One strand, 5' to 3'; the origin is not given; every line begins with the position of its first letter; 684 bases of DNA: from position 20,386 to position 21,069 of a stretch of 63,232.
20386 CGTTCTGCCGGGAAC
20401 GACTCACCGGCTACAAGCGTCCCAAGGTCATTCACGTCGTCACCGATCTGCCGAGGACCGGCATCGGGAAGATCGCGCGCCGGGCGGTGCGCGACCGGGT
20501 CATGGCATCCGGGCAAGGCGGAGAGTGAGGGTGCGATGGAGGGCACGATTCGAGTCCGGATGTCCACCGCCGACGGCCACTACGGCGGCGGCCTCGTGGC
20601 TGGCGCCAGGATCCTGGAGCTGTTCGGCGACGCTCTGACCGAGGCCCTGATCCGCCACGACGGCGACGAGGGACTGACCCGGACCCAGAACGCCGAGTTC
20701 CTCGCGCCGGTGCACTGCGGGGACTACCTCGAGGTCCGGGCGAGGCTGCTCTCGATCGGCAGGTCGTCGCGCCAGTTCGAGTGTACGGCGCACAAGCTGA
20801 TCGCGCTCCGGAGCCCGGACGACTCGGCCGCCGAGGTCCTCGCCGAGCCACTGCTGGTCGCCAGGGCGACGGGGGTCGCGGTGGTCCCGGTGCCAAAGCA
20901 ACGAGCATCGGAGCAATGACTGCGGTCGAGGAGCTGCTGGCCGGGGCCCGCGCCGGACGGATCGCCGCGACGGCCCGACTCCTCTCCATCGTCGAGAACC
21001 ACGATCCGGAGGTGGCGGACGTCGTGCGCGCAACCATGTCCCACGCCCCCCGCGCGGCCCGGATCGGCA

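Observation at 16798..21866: Split B12 acyl-CoA mutase cluster with HCM-like (not MCM-like) pocket residues plus a Kal-like hotdog protein: possible tertiary-carbon (2-hydroxy- or 2-amino-isobutyrate) pathway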

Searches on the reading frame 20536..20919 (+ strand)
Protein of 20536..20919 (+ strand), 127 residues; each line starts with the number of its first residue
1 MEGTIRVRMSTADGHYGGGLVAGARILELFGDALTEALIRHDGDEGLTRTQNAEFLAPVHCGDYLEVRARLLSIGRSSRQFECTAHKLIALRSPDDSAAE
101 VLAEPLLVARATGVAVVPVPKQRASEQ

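Call 4: search_protein_families(library=pfam, proteins=[window:20536-20919:+])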
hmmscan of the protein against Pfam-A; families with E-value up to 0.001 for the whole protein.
window:20536-20919:+ (127 aa): 1 family
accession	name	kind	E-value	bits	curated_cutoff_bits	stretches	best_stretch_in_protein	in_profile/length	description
PF03061.28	4HBT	-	2.2e-11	44.3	20.6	1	18-87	1-72/79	Thioesterase superfamily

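Call 5: search_protein_families(library=ncbifam, proteins=[window:20536-20919:+])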
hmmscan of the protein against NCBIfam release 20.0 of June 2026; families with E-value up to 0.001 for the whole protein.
window:20536-20919:+ (127 aa): 2 families
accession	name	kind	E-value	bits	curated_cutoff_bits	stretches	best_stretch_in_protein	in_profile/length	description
NF052388.1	Lys_ferment_KAL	equivalog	1.2e-39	135.3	160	1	2-118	2-120/120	3-aminobutyryl-CoA ammonia lyase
NF052389.1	Lys_KAL_CLE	exception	1e-35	123.3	725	1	4-123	6-129/440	bifunctional 3-aminobutyryl-CoA ammonia lyase/3-keto-5-aminohexanoate cleavage enzyme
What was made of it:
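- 20536..20919 (+): Kal-like hotdog protein. I propose it is a (S)-3-aminobutyryl-CoA ammonia-lyase. NF052388 Kal model at 135.3 bits, below the cutoff of 160 (call 5).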

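Call 7: search_solved_structures(query=window:20536-20919:+, max_evalue=1, show_alignments=3)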
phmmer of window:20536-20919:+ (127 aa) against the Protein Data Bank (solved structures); distinct sequences matched with E-value up to 1: 7.
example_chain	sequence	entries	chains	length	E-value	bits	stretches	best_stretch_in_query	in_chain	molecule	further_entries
4mtu_A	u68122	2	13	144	3.6e-16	62.7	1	7-125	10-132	Beta-alanyl-CoA:ammonia lyase 2 | beta-Alanyl-CoA:Ammonia Lyase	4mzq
2qwz_A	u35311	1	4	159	0.02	18.3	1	2-77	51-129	Phenylacetic acid degradation-related protein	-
2eis_A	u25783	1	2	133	0.063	16.7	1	14-83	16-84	Hypothetical protein TTHB207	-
7pkq_P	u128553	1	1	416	0.33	14.4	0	30-121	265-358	mS107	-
1u1z_A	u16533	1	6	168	0.53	13.7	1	52-85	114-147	(3R)-hydroxymyristoyl-[acyl carrier protein] dehydratase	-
2gvh_A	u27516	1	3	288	0.55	13.7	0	33-82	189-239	AGR_L_2016p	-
5egk_A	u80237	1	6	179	0.94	12.9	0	26-80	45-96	Acyl CoA Hydrolase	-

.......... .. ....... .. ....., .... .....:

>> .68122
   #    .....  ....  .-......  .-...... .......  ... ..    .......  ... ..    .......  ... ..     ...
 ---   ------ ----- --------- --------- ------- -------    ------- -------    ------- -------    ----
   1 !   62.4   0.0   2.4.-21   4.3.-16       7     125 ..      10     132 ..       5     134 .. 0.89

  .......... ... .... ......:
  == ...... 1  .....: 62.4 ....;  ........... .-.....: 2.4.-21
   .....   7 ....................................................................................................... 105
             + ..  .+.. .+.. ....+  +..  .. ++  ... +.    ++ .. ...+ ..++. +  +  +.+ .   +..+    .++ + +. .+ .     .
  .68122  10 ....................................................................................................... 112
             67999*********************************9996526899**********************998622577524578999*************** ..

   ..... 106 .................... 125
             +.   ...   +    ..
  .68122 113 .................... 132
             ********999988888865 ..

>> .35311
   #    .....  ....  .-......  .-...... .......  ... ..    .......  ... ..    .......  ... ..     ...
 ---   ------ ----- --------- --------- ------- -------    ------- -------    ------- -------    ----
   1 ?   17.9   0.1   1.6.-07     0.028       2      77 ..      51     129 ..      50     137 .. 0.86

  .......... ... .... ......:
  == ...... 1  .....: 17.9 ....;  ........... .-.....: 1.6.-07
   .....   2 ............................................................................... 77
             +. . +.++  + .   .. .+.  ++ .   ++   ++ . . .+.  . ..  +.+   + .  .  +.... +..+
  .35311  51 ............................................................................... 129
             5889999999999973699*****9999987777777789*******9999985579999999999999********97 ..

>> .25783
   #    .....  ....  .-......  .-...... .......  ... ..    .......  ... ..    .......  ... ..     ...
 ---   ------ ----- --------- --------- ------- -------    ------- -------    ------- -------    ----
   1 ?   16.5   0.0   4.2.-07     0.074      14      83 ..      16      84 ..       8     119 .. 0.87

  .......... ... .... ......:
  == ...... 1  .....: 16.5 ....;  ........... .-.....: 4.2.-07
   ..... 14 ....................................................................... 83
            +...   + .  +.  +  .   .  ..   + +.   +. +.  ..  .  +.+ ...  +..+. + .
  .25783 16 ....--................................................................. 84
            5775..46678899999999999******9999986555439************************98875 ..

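Call 10: find_homologous_proteins(query=window:20536-20919:+, max_evalue=0.00001)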
Query window:20536-20919:+ (127 aa): 1653 proteins with E <= 0.00001 among 1732 candidates; the best 120 are listed.
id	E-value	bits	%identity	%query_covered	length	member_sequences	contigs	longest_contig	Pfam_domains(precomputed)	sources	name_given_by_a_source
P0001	3.3e-73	261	98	100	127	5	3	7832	PF03061.29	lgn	-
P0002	1.2e-63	230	90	98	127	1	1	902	PF03061.29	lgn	-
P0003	1.2e-62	227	84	98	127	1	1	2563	PF03061.29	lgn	-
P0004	1.9e-61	223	80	100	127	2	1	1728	PF03061.29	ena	-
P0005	2.2e-61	223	80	100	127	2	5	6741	PF03061.29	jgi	jgi:3-aminobutyryl-CoA ammonia-lyase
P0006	2.7e-61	223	80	100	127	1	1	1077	PF03061.29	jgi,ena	-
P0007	1.5e-60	220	81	98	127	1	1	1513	PF03061.29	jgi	jgi:3-aminobutyryl-CoA ammonia-lyase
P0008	1.1e-59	218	81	100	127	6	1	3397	PF03061.29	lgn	-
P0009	8.0e-59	215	80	100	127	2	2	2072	PF03061.29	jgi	-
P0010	1.8e-58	214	80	97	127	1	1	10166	PF03061.29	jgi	jgi:3-aminobutyryl-CoA ammonia-lyase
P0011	3.0e-58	213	80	98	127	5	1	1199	PF03061.29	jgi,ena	-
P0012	3.1e-58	213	79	98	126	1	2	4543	PF03061.29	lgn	-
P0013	4.6e-58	212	77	100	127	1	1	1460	PF03061.29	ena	-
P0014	7.1e-58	212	77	98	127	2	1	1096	PF03061.29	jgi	jgi:3-aminobutyryl-CoA ammonia-lyase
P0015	2.6e-57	210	79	97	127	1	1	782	PF03061.29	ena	-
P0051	1.6e-52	195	73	97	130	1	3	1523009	PF03061.29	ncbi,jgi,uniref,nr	ncbi:hotdog domain-containing protein [Peristeroidobacter soli]|jgi:3-aminobutyryl-CoA ammonia-lyase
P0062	5.0e-52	193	75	97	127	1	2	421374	PF03061.29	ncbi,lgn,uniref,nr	ncbi:MAG TPA: hotdog domain-containing protein [Ramlibacter sp.]|uniref:hotdog domain-containing pro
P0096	4.1e-51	190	72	97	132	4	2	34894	PF03061.29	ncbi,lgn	ncbi:MAG TPA: hotdog domain-containing protein [Bradyrhizobium sp.]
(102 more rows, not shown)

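Call 11: find_encoding_contigs(protein=P0051, flank=10000, max_places=2)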
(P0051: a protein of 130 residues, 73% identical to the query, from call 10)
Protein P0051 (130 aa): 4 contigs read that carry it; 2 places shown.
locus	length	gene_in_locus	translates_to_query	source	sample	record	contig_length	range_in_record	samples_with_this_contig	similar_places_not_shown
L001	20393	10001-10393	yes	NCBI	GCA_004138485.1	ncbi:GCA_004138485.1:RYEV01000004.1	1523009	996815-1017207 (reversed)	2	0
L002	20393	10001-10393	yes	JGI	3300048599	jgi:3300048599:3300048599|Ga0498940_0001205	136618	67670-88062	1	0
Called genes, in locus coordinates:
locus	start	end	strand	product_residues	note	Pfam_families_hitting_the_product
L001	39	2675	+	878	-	PF07715:Plug, PF00593:TonB_dep_Rec_b-barrel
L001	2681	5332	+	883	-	PF07676:PD40 (faint), PF20434:BD-FAE (weak), PF00326:Peptidase_S9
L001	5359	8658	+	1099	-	PF00082:Peptidase_S8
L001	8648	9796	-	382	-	PF01244:Peptidase_M19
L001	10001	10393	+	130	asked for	PF03061:4HBT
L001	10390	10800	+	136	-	PF02310:B12-binding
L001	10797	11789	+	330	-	PF03308:MeaB, PF20720:nSTAND3 (faint), PF01656:CbiA (weak)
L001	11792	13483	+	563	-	PF01642:MM_CoA_mutase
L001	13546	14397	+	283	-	PF02737:3HCDH_N, PF00725:3HCDH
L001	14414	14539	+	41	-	-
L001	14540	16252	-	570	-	PF02776:TPP_enzyme_N, PF00205:TPP_enzyme_M, PF02775:TPP_enzyme_C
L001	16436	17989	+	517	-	PF00501:AMP-binding, PF13193:AMP-binding_C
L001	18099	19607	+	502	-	PF01546:Peptidase_M20, PF07687:M20_dimer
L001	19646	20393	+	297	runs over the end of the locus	PF00005:ABC_tran, PF13304:AAA_21 (weak)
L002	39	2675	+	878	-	PF07715:Plug, PF00593:TonB_dep_Rec_b-barrel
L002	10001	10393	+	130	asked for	PF03061:4HBT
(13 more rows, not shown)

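Call 12: find_encoding_contigs(protein=P0062, flank=10000, max_places=2)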
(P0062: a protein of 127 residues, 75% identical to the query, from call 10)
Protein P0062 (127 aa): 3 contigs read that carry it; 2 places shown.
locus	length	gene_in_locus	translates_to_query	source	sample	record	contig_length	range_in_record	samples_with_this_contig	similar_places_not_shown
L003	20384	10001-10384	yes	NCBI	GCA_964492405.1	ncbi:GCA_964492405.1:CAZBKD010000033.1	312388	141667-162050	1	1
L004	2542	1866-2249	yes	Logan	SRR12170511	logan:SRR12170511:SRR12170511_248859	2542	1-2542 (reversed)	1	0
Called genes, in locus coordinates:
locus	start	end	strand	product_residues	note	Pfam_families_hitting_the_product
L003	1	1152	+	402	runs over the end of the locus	PF00355:Rieske, PF00848:Ring_hydroxyl_A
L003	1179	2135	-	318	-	PF22290:DmmA-like_N (weak), PF00175:NAD_binding_1 (faint), PF00111:Fer2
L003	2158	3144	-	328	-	PF02826:2-Hacid_dh_C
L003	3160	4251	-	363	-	PF01244:Peptidase_M19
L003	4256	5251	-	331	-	PF00491:Arginase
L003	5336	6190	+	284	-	PF00126:HTH_1, PF03466:LysR_substrate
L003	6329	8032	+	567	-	PF01642:MM_CoA_mutase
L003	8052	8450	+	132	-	PF02310:B12-binding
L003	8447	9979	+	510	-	PF00501:AMP-binding, PF13193:AMP-binding_C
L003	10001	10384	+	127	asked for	PF03061:4HBT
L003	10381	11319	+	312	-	PF00009:GTP_EFTU (faint), PF03308:MeaB, PF02492:cobW (weak)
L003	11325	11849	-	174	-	PF25087:GMPPB_C (weak), PF00132:Hexapep (weak)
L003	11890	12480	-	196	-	PF01923:Cob_adeno_trans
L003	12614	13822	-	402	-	PF02515:CoA_transf_3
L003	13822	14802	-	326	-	PF03401:TctC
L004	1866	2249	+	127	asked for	PF03061:4HBT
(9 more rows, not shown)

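Call 13: find_encoding_contigs(protein=P0096, flank=10000, max_places=2)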
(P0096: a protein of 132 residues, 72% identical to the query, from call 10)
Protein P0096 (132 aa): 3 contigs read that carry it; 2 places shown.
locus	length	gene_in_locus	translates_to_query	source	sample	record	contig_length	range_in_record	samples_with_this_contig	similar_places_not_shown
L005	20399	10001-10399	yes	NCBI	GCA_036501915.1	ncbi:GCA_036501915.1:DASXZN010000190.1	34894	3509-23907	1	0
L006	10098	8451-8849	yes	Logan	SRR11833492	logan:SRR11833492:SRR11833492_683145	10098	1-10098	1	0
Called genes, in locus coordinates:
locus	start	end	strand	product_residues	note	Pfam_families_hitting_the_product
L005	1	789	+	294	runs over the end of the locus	PF02463:SMC_N (faint), PF00005:ABC_tran, PF13304:AAA_21 (weak)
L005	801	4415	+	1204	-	PF12698:ABC2_membrane_3 (faint), PF01433:Peptidase_M1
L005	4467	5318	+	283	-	PF02737:3HCDH_N, PF00725:3HCDH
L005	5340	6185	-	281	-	PF00126:HTH_1, PF03466:LysR_substrate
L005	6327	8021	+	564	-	PF01642:MM_CoA_mutase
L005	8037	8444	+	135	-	PF02310:B12-binding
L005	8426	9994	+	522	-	PF00501:AMP-binding, PF13193:AMP-binding_C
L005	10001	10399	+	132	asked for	PF03061:4HBT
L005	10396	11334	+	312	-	PF03308:MeaB, PF00009:GTP_EFTU (faint), PF01656:CbiA (weak), PF02492:cobW (weak)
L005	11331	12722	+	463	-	PF00324:AA_permease, PF13520:AA_permease_2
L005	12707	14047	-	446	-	PF07969:Amidohydro_3 (weak), PF01979:Amidohydro_1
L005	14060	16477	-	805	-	PF00930:DPPIV_N, PF26549:Tricorn_N (weak), PF00326:Peptidase_S9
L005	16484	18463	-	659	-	PF02129:Peptidase_S15, PF08530:PepX_C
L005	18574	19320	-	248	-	PF00378:ECH_1, PF16113:ECH_2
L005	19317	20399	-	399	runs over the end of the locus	PF07969:Amidohydro_3 (weak), PF01979:Amidohydro_1, PF07969:Amidohydro_3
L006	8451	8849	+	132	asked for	PF03061:4HBT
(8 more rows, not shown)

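Call 36: search_dna_similar(query=window:20536-20919:+, collection=plasmids, mode=protein, max_rows=40, max_evalue=0.001)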
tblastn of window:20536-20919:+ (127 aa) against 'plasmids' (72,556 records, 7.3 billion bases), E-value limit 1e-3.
Records with a match: 10; places in all: 10; records where one place covers at least 80% of the query: 7.
Best place of each record, by identity: <60% 10.
By first word of the organism name: Streptomyces 4; Rhizobium 2; Fusobacterium 1; Acetoanaerobium 1; Rhodococcus 1; Paenarthrobacter 1.
By predicted mobility (MOB-suite, as given by PLSDB): non-mobilizable 4; mobilizable 3; conjugative 3.
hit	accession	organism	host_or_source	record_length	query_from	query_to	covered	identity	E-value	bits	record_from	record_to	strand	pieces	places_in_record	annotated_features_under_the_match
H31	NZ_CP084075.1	Fusobacterium vincentii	-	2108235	1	126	99%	52.7%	1e-24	104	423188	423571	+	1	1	none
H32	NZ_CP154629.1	Acetoanaerobium noterae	cell culture,Sludge of a digestion ...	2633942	1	123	97%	50.4%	2e-24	103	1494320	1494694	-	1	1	none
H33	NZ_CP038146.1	Streptomyces sp. S501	cell culture,sediment from seaside ...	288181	1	127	100%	46.9%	4e-17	83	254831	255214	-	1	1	hotdog fold domain-containing protein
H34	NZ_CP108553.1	Streptomyces sp. NBC_01208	-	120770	1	127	100%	46.9%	4e-17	83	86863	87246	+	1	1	hotdog fold domain-containing protein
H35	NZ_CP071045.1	Streptomyces sp. CA-256286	sediment,muddy soil from torrent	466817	5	125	95%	48.8%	2e-15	77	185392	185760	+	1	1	holo-ACP synthase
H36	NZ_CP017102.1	Rhizobium gallicum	Phaseolus vulgaris,Whole ...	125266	2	126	98%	42.9%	3e-16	81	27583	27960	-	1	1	alanine racemase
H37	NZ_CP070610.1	Rhodococcus koreensis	cell culture,rhizosphere of apple ...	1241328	1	119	94%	43.8%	4e-9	60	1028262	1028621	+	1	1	record has no annotation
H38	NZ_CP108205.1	Streptomyces sp. NBC_00111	-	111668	5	92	69%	52.8%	1e-15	79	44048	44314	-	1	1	holo-ACP synthase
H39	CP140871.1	Rhizobium ruizarguesonis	Trifolium pratense,whole organism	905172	2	94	73%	40.4%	5e-14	74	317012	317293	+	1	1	hotdog fold domain-containing protein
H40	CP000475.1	Paenarthrobacter aurescens TC1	-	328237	15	85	56%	51.4%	2e-11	67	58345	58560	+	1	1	putative Acyl-CoA hydrolase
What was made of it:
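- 20536..20919 (+): It is 52.7% and 50.4% identical to true Kal (call 36).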

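Call 37: get_annotated_region(hit=H31, flank=9000)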
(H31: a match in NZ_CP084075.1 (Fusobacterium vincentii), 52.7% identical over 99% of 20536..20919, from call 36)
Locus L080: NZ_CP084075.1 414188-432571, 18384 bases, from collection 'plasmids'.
description: Fusobacterium vincentii strain SB055 plasmid pSB055A, complete sequence
organism: Fusobacterium vincentii (NCBI taxid 155615)
taxonomy: Bacteria; Fusobacteriota; Fusobacteriia; Fusobacteriales; Fusobacteriaceae; Fusobacterium; Fusobacterium vincentii
host: -; source: -; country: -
typing (MOB-suite, as given by PLSDB): non-mobilizable
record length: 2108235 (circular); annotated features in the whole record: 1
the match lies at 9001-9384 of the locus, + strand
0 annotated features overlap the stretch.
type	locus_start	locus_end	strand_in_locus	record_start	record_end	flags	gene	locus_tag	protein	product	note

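Call 38: get_annotated_region(hit=H32, flank=9000)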
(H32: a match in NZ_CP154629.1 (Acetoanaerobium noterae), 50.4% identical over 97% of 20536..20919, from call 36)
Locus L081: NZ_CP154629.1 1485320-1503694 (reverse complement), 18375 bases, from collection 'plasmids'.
description: Acetoanaerobium noterae strain DSL2 plasmid pTPELB2, complete sequence
organism: Acetoanaerobium noterae (NCBI taxid 745369)
taxonomy: Bacteria; Bacillota; Clostridia; Peptostreptococcales; Filifactoraceae; Acetoanaerobium; Acetoanaerobium noterae
host: -; source: cell culture,Sludge of a digestion tower of a wastewater treatment plant; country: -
typing (MOB-suite, as given by PLSDB): non-mobilizable
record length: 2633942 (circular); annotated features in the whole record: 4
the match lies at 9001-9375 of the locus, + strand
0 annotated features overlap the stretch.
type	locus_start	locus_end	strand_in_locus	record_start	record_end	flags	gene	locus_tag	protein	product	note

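Call 40: search_protein_families(library=ncbifam, proteins=[L080:9001-9387:+, L080:9410-10225:+, L080:10235-11281:+, L080:11592-12869:+, L080:12873-13889:+, L080:13891-15354:+, L080:15339-16910:+, L080:16910-17701:+, L001:10001-10393:+], max_evalue=1e-10)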
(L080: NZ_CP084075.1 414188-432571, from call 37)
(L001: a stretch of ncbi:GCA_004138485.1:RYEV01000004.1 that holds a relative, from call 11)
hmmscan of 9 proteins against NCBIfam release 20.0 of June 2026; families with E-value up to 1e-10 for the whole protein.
L080:9001-9387:+ (128 aa): 2 families
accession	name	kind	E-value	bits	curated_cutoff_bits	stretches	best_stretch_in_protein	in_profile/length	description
NF052389.1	Lys_KAL_CLE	exception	3.4e-62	210.6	725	1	4-125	6-129/440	bifunctional 3-aminobutyryl-CoA ammonia lyase/3-keto-5-aminohexanoate cleavage enzyme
NF052388.1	Lys_ferment_KAL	equivalog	1.3e-58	196.6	160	1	2-120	2-120/120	3-aminobutyryl-CoA ammonia lyase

L080:9410-10225:+ (271 aa): 4 families
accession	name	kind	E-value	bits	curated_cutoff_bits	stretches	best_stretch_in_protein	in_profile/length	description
NF052387.1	Lys_ferment_KCE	equivalog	5.2e-140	465.4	382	1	3-269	1-267/267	3-keto-5-aminohexanoate cleavage enzyme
NF052389.1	Lys_KAL_CLE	exception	1.4e-91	307.5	725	1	3-270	170-437/440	bifunctional 3-aminobutyryl-CoA ammonia lyase/3-keto-5-aminohexanoate cleavage enzyme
NF053568.1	3OXCoAcCUPNH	equivalog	1.9e-78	263.5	350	1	3-270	3-273/274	3-oxoadipate:acetyl-CoA acetyltransferase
NF053538.1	DixhxACActTsKce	equivalog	3.4e-65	220.1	430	2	117-270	144-303/310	3,5-dioxohexanoate:acetyl-CoA acetone transferase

L080:10235-11281:+ (348 aa): 1 family
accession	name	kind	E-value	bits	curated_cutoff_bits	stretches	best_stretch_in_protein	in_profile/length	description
NF052381.1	Lys_ferment_KDD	equivalog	3.2e-83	278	200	1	11-186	1-178/178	L-erythro-3,5-diaminohexanoate dehydrogenase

L080:11592-12869:+ (425 aa): 6 families
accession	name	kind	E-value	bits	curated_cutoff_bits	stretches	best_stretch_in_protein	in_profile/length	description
TIGR03820.1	lys_2_3_AblA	equivalog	2.6e-184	612.8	525.4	1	14-381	2-372/417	lysine 2,3-aminomutase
TIGR04368.1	Glu_2_3_NH3_mut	equivalog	8.9e-148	492.1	650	1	13-368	49-403/404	glutamate 2,3-aminomutase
TIGR04468.1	arg_2_3_am_muta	equivalog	1.1e-126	422.5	600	1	18-362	1-346/351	arginine 2,3-aminomutase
TIGR00238.1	TIGR00238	subfamily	1.4e-119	399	199.2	1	11-335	6-331/331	KamA family radical SAM protein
TIGR03822.1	AblA_like_2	hypoth_equivalog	5.6e-94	314.8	396.25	1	33-347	4-320/321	lysine-2,3-aminomutase-like protein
TIGR03821.1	EFP_modif_epmB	equivalog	8.7e-72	241.8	369.3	1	22-342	1-321/321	EF-P beta-lysylation protein EpmB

L080:12873-13889:+ (338 aa): 1 family
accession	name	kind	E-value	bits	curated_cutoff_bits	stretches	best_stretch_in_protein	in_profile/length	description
NF052386.1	reactivase_KamB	equivalog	3.3e-116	387.8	210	1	14-335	1-326/326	lysine 5,6-aminomutase reactivase subunit KamB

L080:13891-15354:+ (487 aa): 4 families
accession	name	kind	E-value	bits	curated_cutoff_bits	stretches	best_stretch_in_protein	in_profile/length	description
NF052383.1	ATPase_KamC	equivalog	7.9e-167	556.1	300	1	13-480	2-506/508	lysine 5,6-aminomutase reactivase ATPase KamC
TIGR01069.2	mutS2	equivalog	5.3e-50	170.6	400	1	180-411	228-456/790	endonuclease MutS2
NF003810.1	PRK05399.1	equivalog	1.1e-30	107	480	1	181-416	497-737/793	DNA mismatch repair protein MutS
TIGR01070.1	mutS1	equivalog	1.7e-21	76.3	641.7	1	196-410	507-720/840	DNA mismatch repair protein MutS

L080:15339-16910:+ (523 aa): 2 families
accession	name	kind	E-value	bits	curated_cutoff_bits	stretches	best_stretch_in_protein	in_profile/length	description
NF052384.1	Lys_5_6_mutase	equivalog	1.9e-276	917.5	600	1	8-518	1-510/511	lysine 5,6-aminomutase subunit alpha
NF040743.1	ornith_mutase_E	equivalog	3e-41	141.2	800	1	158-514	72-439/730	D-ornithine 4,5-aminomutase subunit OraE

L080:16910-17701:+ (263 aa): 3 families
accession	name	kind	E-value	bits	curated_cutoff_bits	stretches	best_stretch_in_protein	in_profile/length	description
NF052385.1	Lys_5_6_beta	equivalog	4.9e-120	399.7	280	1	20-259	1-240/241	lysine 5,6-aminomutase subunit beta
NF040743.1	ornith_mutase_E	equivalog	3.1e-44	151.1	800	1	18-258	497-728/730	D-ornithine 4,5-aminomutase subunit OraE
NF041607.1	dimeth_corrin_MtbC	equivalog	3.1e-11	43.2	350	1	119-237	81-187/203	dimethylamine corrinoid protein MtbC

L001:10001-10393:+ (130 aa): 2 families
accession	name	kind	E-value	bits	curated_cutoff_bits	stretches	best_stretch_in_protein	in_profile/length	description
NF052388.1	Lys_ferment_KAL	equivalog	9.5e-40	135.7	160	1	7-122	3-120/120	3-aminobutyryl-CoA ammonia lyase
NF052389.1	Lys_KAL_CLE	exception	2e-37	129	725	1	8-128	6-130/440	bifunctional 3-aminobutyryl-CoA ammonia lyase/3-keto-5-aminohexanoate cleavage enzyme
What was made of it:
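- The protein is 52.7% identical to Fusobacterium Kal, which scores 196.6 bits and lies in a kal-kce-kdd-kamABCDE operon (calls 36, 40).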
